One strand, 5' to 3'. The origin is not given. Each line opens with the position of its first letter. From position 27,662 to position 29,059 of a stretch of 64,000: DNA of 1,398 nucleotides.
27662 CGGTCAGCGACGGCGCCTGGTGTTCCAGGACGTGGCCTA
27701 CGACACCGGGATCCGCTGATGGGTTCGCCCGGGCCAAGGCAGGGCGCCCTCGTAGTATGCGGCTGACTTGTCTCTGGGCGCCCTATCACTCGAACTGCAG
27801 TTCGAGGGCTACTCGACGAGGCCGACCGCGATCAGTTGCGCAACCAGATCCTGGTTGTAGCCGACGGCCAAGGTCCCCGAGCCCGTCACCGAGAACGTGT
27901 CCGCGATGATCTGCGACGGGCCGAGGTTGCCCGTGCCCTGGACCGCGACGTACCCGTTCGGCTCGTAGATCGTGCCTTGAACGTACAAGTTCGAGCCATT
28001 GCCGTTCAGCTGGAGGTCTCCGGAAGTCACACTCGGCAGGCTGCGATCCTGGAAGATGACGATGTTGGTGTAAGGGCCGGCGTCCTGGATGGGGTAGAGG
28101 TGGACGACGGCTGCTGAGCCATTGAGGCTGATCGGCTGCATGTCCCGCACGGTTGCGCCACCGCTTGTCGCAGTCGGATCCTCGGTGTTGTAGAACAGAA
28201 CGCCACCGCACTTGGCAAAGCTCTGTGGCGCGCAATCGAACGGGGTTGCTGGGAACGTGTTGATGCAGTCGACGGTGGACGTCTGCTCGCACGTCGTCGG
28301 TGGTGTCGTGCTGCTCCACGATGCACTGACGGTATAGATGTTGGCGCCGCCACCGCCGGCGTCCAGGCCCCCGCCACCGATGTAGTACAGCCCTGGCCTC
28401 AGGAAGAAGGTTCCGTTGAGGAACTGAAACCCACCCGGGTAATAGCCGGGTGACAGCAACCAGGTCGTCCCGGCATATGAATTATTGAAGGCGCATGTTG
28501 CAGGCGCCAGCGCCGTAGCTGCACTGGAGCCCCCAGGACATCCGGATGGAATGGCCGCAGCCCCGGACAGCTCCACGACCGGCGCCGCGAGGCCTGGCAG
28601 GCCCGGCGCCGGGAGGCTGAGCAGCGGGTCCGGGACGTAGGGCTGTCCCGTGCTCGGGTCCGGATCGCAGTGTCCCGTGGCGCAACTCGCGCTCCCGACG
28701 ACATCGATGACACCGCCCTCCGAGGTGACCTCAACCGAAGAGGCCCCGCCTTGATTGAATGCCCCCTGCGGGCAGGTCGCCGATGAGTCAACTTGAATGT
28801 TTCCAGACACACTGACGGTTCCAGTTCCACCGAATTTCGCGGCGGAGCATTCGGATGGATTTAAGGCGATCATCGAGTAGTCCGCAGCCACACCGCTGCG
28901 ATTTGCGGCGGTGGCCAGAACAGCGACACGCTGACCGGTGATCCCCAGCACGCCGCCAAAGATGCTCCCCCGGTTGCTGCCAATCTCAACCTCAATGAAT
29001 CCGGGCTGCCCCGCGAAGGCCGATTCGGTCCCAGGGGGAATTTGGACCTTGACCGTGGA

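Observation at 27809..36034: Orphan cluster of nine Tad pseudopilin-type genes organised as three TadE-TadE-TadG triplets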

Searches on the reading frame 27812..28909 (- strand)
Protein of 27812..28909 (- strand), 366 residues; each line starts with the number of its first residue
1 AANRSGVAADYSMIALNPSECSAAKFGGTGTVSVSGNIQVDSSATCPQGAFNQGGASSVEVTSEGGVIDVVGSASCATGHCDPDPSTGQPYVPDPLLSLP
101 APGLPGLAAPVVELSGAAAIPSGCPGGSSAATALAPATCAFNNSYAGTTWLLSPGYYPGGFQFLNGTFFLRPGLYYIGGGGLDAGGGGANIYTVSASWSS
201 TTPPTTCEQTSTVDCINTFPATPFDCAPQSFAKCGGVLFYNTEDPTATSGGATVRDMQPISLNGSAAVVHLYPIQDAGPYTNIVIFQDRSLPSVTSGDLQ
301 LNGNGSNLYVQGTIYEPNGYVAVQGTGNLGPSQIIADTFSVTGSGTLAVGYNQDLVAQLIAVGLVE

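Call 47: search_protein_families(library=pfam, max_evalue=1, proteins=[window:27812-28909:-])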
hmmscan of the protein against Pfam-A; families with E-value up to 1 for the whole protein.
seq(366 aa): 0 families
